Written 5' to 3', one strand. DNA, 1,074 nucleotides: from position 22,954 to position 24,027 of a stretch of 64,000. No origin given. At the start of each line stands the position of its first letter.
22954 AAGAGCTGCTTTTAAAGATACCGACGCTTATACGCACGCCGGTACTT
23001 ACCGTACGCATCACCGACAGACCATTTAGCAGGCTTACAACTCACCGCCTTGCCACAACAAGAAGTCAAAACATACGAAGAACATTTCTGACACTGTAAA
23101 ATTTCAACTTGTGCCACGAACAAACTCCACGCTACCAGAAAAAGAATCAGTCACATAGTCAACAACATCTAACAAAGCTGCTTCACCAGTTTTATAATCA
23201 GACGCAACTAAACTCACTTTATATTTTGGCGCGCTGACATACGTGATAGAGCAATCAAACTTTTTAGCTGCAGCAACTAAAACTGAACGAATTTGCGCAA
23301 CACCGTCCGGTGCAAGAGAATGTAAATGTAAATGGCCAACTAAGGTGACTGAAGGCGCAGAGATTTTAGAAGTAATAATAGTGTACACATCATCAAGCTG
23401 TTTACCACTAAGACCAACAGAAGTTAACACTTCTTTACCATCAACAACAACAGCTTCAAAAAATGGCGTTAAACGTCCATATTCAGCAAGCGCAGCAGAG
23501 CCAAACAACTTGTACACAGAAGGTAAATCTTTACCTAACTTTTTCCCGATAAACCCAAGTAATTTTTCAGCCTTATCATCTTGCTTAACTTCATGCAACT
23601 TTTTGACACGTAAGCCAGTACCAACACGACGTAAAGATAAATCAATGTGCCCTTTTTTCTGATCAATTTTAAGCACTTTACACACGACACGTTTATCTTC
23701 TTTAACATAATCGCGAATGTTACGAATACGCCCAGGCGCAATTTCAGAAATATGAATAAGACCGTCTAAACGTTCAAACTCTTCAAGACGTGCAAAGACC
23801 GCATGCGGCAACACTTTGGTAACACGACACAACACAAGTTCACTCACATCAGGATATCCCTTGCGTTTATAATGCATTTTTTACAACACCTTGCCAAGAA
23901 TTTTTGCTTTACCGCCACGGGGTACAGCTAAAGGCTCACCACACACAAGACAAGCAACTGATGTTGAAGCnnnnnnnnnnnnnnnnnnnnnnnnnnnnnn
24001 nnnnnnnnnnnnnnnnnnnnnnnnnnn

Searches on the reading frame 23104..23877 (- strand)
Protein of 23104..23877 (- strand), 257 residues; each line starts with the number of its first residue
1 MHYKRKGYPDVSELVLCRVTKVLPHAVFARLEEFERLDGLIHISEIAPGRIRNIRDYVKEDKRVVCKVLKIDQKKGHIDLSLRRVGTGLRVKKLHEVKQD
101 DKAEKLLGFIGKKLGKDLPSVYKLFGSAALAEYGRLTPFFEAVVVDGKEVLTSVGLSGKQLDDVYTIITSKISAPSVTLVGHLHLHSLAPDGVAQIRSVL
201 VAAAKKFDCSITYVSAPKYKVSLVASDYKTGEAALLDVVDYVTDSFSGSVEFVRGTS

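Call 22: search_protein_families(library=pfam, proteins=[window:23104-23877:-], max_evalue=0.0001)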
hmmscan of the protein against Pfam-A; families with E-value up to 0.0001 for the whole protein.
window:23104-23877:- (257 aa): 2 families
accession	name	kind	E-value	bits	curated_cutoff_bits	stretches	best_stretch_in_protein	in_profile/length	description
PF07541.17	EIF_2_alpha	-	2.3e-19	69.9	22.8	1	122-228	2-114/114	Eukaryotic translation initiation factor 2 alpha subunit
PF00575.29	S1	-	1.1e-09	39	22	1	17-83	10-74/74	S1 RNA binding domain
